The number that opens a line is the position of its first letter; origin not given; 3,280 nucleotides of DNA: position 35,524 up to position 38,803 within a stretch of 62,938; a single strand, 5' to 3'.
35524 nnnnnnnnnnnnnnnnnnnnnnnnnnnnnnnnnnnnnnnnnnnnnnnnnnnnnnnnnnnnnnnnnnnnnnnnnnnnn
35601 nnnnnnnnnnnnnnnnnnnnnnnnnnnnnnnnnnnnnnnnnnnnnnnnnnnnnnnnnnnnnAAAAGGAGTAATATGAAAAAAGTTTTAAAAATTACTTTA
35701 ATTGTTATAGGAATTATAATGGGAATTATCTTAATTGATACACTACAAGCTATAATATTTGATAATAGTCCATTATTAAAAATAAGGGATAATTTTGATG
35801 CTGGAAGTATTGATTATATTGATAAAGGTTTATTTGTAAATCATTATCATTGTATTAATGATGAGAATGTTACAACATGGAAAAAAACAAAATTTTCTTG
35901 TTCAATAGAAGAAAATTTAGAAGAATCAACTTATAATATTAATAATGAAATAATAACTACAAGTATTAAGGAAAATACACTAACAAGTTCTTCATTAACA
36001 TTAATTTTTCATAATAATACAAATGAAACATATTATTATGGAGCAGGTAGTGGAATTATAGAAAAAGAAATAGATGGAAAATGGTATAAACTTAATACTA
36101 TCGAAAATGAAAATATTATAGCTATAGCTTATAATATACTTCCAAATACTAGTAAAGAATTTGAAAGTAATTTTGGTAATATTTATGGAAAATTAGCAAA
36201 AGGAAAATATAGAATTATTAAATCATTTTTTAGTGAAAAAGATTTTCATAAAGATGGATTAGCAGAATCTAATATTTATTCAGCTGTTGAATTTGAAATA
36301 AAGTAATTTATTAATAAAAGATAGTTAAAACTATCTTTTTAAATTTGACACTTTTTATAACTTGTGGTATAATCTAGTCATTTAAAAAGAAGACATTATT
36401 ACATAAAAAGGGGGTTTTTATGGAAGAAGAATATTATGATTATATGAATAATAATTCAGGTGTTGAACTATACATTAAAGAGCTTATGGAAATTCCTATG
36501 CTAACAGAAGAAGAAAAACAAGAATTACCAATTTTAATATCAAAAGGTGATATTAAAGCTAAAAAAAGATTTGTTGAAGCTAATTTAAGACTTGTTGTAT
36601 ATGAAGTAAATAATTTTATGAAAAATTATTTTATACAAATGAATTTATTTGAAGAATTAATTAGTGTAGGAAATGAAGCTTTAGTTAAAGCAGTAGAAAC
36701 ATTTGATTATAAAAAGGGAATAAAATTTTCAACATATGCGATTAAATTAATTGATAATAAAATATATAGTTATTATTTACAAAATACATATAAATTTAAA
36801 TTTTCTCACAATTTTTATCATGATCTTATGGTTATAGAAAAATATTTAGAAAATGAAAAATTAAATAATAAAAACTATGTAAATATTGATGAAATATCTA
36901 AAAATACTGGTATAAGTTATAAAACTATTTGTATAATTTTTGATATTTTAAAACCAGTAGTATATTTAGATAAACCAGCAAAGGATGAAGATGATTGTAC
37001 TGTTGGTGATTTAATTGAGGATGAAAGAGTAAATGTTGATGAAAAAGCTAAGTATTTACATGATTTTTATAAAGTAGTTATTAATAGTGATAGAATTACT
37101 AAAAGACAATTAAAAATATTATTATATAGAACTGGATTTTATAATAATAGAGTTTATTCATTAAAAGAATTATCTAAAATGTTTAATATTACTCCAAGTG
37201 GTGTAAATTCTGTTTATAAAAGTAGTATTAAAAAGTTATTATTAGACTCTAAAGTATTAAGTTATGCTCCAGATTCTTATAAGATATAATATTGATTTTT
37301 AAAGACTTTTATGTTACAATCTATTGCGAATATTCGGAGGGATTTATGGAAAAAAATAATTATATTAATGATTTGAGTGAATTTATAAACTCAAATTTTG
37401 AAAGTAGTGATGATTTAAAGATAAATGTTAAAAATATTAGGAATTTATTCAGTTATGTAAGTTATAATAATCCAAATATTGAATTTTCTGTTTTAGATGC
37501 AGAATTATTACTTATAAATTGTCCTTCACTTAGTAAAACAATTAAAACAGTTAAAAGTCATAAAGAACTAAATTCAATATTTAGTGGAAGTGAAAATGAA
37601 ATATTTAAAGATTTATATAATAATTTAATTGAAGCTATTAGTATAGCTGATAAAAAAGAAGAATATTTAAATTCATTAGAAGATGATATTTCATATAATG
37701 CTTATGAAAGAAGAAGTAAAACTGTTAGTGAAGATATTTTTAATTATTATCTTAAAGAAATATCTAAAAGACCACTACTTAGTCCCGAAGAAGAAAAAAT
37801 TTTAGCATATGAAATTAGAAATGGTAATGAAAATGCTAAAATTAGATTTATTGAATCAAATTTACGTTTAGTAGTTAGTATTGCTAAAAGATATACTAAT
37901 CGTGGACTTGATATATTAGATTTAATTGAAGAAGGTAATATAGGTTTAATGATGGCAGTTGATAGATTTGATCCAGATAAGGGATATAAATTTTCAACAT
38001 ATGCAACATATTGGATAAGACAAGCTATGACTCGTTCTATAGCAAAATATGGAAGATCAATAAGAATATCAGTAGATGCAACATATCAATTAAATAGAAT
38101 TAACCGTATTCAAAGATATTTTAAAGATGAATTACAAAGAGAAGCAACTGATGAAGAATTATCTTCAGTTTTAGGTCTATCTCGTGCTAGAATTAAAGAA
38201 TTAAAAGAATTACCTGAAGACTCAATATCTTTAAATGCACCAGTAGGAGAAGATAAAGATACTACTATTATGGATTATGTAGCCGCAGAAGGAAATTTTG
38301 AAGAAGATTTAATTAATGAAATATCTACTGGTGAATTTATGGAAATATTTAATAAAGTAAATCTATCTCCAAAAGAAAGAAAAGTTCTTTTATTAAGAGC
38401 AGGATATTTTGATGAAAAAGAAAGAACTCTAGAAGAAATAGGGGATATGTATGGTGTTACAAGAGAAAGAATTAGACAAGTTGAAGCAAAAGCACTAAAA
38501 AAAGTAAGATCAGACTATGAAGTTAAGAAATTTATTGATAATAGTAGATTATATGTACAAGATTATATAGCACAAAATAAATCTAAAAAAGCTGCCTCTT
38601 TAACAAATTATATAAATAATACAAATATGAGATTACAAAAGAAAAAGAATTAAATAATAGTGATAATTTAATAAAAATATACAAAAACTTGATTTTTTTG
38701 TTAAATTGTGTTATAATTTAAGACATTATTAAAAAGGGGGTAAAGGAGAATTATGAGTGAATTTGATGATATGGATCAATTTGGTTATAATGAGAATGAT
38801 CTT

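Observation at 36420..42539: Tandem array of five sigma-70 paralogues, four with a shared novel N-terminal domain and no anti-sigma partner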

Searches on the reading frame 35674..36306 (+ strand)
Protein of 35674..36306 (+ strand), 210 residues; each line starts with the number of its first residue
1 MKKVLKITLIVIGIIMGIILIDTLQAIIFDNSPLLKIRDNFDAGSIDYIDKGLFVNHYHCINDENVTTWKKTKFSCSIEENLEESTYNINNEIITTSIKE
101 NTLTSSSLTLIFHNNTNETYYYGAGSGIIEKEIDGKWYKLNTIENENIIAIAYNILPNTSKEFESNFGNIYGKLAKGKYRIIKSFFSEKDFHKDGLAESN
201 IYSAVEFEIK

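Call 6: search_protein_families(library=ncbifam, proteins=[window:35674-36306:+], max_evalue=0.001)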
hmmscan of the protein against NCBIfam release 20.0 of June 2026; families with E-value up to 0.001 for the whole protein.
window:35674-36306:+ (210 aa): 0 families

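Call 51: search_protein_families(library=phrogs, proteins=[window:35674-36306:+], max_evalue=0.001)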
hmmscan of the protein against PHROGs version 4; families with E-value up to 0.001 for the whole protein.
window:35674-36306:+ (210 aa): 0 families

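Call 52: search_protein_families(library=padloc, proteins=[window:35674-36306:+], max_evalue=0.001)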
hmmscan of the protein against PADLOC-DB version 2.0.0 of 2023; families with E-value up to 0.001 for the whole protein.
window:35674-36306:+ (210 aa): 0 families

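Call 63: search_protein_families(library=pfam, proteins=[window:35674-36306:+], max_evalue=0.0001)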
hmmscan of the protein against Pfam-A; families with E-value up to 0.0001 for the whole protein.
window:35674-36306:+ (210 aa): 1 family
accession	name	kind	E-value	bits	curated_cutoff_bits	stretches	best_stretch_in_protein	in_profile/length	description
PF20251.4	Big_14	-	2.8e-18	66.2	27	1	92-190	3-98/104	Bacterial Ig-like domain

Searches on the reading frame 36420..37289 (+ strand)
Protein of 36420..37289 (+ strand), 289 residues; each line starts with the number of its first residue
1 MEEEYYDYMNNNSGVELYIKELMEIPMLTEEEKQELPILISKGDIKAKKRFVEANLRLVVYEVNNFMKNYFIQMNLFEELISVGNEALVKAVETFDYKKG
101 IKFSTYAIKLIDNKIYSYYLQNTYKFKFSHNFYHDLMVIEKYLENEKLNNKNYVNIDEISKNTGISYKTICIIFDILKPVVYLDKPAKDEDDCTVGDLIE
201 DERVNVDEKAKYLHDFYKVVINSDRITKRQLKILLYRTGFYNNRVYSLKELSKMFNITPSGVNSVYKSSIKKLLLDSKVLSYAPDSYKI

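Call 4: search_protein_families(library=pfam, proteins=[window:36420-37289:+], max_evalue=0.01)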
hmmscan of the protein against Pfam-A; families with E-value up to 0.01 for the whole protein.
window:36420-37289:+ (289 aa): 3 families
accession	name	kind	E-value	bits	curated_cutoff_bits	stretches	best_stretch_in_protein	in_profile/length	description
PF04542.20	Sigma70_r2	-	1.1e-10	41.5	24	1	52-121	2-67/71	Sigma-70 region 2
PF04967.18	HTH_10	-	3.9e-05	23.8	23.1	0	226-274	1-52/53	HTH DNA binding domain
PF04539.22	Sigma70_r3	-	0.00023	21.7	25.3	1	156-205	23-72/78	Sigma-70 region 3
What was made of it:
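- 36420..37289 (+): S1: 289-aa sigma-70 protein without the N-domain. It is divergent in region 2.4 (the W433/W434 equivalents are K and L) and in region 4.2 (TPSGVNS instead of TRERIRQ). Pfam r2, and r3 just below the gathering score (call 4).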

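Call 6: search_protein_families(library=ncbifam, proteins=[window:36420-37289:+], max_evalue=0.001)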
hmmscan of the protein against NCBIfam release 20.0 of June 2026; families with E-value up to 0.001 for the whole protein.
window:36420-37289:+ (289 aa): 41 families (the best 25 are shown)
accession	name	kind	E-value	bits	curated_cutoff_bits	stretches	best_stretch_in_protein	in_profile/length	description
NF006666.0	PRK09210.1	equivalog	2.2e-35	122.7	572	1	12-274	98-357/370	RNA polymerase sigma factor RpoD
TIGR02394.1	rpoS_proteo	equivalog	2.4e-28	99.5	378.7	1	13-273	13-270/285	RNA polymerase sigma factor RpoS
TIGR02393.1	RpoD_Cterm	equivalog_domain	8.4e-27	94.3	354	1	47-276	1-227/238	RNA polymerase sigma factor RpoD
TIGR02997.1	Sig70-cyanoRpoD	subfamily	1.1e-25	90.5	384.5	1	32-273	61-297/298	RNA polymerase sigma factor, RpoD/SigA family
NF004207.0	PRK05657.1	equivalog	2.4e-24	86.3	394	1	14-273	57-313/329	RNA polymerase sigma factor RpoS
NF005920.0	PRK07921.1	subfamily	5.1e-24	84.9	464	1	17-273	61-314/328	RNA polymerase sigma factor SigB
NF004471.0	PRK05803.1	subfamily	8.4e-23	80.8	252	2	23-126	28-125/235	RNA polymerase sporulation sigma factor SigK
TIGR02846.1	spore_sigmaK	equivalog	1.1e-22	80.7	298.65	2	25-127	28-124/227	RNA polymerase sporulation sigma factor SigK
NF004208.0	PRK05658.1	equivalog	6.2e-22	78.3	555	2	45-108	391-450/631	RNA polymerase sigma factor RpoD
NF006071.0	PRK08215.1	equivalog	4.7e-21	75.5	372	1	15-273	6-253/258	RNA polymerase sporulation sigma factor SigG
NF005643.0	PRK07406.1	equivalog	1.7e-20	73.5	500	1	45-273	159-383/397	RNA polymerase sigma factor RpoD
TIGR02835.1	spore_sigmaE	equivalog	2.3e-20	73.1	348.6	1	26-137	32-138/234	RNA polymerase sporulation sigma factor SigE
NF004562.0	PRK05901.1-4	equivalog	3.2e-20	72.1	779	1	46-273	316-540/571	RNA polymerase sigma factor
NF006158.0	PRK08301.1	equivalog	1e-19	70.9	339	1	24-134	38-142/241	RNA polymerase sporulation sigma factor SigE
NF004561.0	PRK05901.1-3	equivalog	1.7e-19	70.3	582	1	25-112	279-361/537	RNA polymerase sigma factor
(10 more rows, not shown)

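Call 51: search_protein_families(library=phrogs, proteins=[window:36420-37289:+], max_evalue=0.001)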
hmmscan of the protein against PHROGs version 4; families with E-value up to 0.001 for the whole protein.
window:36420-37289:+ (289 aa): 2 families
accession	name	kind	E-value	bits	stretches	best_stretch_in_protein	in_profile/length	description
phrog_351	-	transcription regulation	2.2e-41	143.4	1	12-273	476-722/928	RNA polymerase sigma factor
phrog_36098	-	transcription regulation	2.7e-05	25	1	47-134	13-108/223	RNA polymerase sigma factor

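Call 52: search_protein_families(library=padloc, proteins=[window:36420-37289:+], max_evalue=0.001)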
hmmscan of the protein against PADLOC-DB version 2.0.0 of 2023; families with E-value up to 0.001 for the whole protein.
window:36420-37289:+ (289 aa): 2 families
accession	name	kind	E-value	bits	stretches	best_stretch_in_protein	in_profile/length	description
PDLC02203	MzaA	-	2.2e-14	50.7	1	44-277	427-659/683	-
PDLC04133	mad1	-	0.00018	19.7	0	150-170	2-22/60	mads_1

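Call 78: list_cluster_members(proteins=[window:36420-37289:+, window:37346-38653:+, window:38753-40147:+, window:40162-41316:+, window:41334-42539:+, window:42603-43682:+])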
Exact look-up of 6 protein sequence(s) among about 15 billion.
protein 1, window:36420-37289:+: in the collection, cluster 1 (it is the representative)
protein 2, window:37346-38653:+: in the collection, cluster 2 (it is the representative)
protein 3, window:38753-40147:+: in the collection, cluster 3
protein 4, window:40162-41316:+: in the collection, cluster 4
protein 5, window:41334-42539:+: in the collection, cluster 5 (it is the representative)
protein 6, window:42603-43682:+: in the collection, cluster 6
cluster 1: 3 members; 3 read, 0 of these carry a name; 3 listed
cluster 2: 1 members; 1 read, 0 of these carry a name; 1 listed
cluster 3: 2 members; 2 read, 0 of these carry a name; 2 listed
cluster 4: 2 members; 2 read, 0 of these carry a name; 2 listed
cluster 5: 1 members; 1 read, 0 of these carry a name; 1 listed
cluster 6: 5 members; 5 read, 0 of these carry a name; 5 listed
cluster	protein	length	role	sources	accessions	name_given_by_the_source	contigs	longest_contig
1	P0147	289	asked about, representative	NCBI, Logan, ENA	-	-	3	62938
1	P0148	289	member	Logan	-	-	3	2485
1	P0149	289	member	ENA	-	-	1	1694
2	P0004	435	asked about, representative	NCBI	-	-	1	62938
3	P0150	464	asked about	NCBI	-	-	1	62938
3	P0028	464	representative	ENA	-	-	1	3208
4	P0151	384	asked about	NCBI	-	-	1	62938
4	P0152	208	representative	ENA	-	-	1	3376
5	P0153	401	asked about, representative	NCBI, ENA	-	-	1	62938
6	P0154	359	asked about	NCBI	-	-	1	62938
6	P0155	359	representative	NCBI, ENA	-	-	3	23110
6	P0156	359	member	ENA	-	-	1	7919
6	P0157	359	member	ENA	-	-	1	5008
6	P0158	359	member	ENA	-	-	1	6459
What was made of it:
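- Tried and rejected: It returned only a 57-aa fragment, although the window's own proteins are in the collection (call 78).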

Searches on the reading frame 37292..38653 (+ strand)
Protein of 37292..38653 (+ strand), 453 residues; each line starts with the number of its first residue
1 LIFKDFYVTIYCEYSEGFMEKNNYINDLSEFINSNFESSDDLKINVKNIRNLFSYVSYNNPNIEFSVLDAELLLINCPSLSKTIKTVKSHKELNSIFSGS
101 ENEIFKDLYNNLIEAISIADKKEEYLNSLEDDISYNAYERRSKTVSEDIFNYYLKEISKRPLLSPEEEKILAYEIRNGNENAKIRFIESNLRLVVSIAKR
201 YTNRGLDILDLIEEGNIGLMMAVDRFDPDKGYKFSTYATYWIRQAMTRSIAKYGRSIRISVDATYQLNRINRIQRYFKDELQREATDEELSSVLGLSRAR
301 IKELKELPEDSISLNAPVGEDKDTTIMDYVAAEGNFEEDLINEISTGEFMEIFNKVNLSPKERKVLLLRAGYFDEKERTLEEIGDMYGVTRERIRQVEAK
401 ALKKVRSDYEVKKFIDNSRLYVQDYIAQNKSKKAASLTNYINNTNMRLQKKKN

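Call 4: search_protein_families(library=pfam, proteins=[window:37292-38653:+], max_evalue=0.01)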
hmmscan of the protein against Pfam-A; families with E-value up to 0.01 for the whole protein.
window:37292-38653:+ (453 aa): 4 families
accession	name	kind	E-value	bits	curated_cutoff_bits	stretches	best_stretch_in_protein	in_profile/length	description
PF04542.20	Sigma70_r2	-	4.3e-22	78.1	24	1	186-255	1-70/71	Sigma-70 region 2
PF04545.22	Sigma70_r4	-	3.4e-18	65.3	24.1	1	358-406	5-49/50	Sigma-70, region 4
PF04539.22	Sigma70_r3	-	4.4e-16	59.2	25.3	1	266-333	2-69/78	Sigma-70 region 3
PF00140.25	Sigma70_r1_2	-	1.7e-08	34.7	22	1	151-180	4-33/34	Sigma-70 factor, region 1.2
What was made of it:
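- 37346..38653 (+): S2: 435-aa SigA-like sigma (the ORF extends upstream to TTG 37292). Approximate layout: N-domain aa 1-100, acidic linker, regions 1.2-4.2, basic C-terminal tail. Pfam r1_2, r2, r3, r4 (call 4).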

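Call 6: search_protein_families(library=ncbifam, proteins=[window:37292-38653:+], max_evalue=0.001)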
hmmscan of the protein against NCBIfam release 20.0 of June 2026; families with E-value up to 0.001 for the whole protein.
window:37292-38653:+ (453 aa): 47 families (the best 25 are shown)
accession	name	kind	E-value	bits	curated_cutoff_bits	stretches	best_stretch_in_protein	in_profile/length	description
NF004208.0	PRK05658.1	equivalog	6.9e-84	283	555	1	100-409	311-620/631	RNA polymerase sigma factor RpoD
NF006666.0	PRK09210.1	equivalog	3e-83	280.2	572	1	104-414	47-365/370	RNA polymerase sigma factor RpoD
TIGR02393.1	RpoD_Cterm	equivalog_domain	7.3e-78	261.4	354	1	182-413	1-232/238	RNA polymerase sigma factor RpoD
TIGR02997.1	Sig70-cyanoRpoD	subfamily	1.8e-75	254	384.5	1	176-406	70-298/298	RNA polymerase sigma factor, RpoD/SigA family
NF004207.0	PRK05657.1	equivalog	2.9e-74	250.4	394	1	122-410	30-318/329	RNA polymerase sigma factor RpoS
TIGR02394.1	rpoS_proteo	equivalog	7.3e-74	248.8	378.7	1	140-412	5-277/285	RNA polymerase sigma factor RpoS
NF005920.0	PRK07921.1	subfamily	1.1e-71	241.6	464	1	149-409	61-318/328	RNA polymerase sigma factor SigB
NF005643.0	PRK07406.1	equivalog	1.6e-70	238.1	500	1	180-407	159-385/397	RNA polymerase sigma factor RpoD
NF041931.2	MzaA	equivalog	6.9e-70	236.7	800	1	174-408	469-704/726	MZA anti-phage system associated sigma-70 family RNA polymerase sigma factor MzaA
NF004561.0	PRK05901.1-3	equivalog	2.4e-68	231.6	582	1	180-406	298-524/537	RNA polymerase sigma factor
NF005785.0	PRK07598.1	equivalog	3.8e-67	226.9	554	1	179-408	173-401/415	RNA polymerase sigma factor SigC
NF004560.0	PRK05901.1-1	equivalog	2.1e-66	225.1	711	1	177-407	274-504/516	RNA polymerase sigma factor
NF004562.0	PRK05901.1-4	equivalog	1.6e-65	221.7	779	1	180-428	315-563/571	RNA polymerase sigma factor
NF005642.0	PRK07405.1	subfamily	2.4e-64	217.5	524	1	174-408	76-308/318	RNA polymerase sigma factor SigD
NF004615.0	PRK05949.1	subfamily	2.6e-64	217.2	530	1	174-413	85-323/327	RNA polymerase sigma factor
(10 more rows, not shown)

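Call 51: search_protein_families(library=phrogs, proteins=[window:37346-38653:+], max_evalue=0.001)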
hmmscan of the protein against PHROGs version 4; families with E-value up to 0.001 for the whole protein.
window:37346-38653:+ (435 aa): 2 families
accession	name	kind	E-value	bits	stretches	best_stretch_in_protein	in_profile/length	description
phrog_351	-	transcription regulation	9.8e-72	243.8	1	82-405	449-744/928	RNA polymerase sigma factor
phrog_21612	-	transcription regulation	3.3e-10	40.1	1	165-377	15-208/600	RNA polymerase sigma factor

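Call 52: search_protein_families(library=padloc, proteins=[window:37346-38653:+], max_evalue=0.001)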
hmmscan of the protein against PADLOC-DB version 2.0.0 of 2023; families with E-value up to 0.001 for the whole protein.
window:37346-38653:+ (435 aa): 1 family
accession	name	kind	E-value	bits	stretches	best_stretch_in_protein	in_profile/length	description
PDLC02203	MzaA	-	1.2e-42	144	1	144-392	411-660/683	-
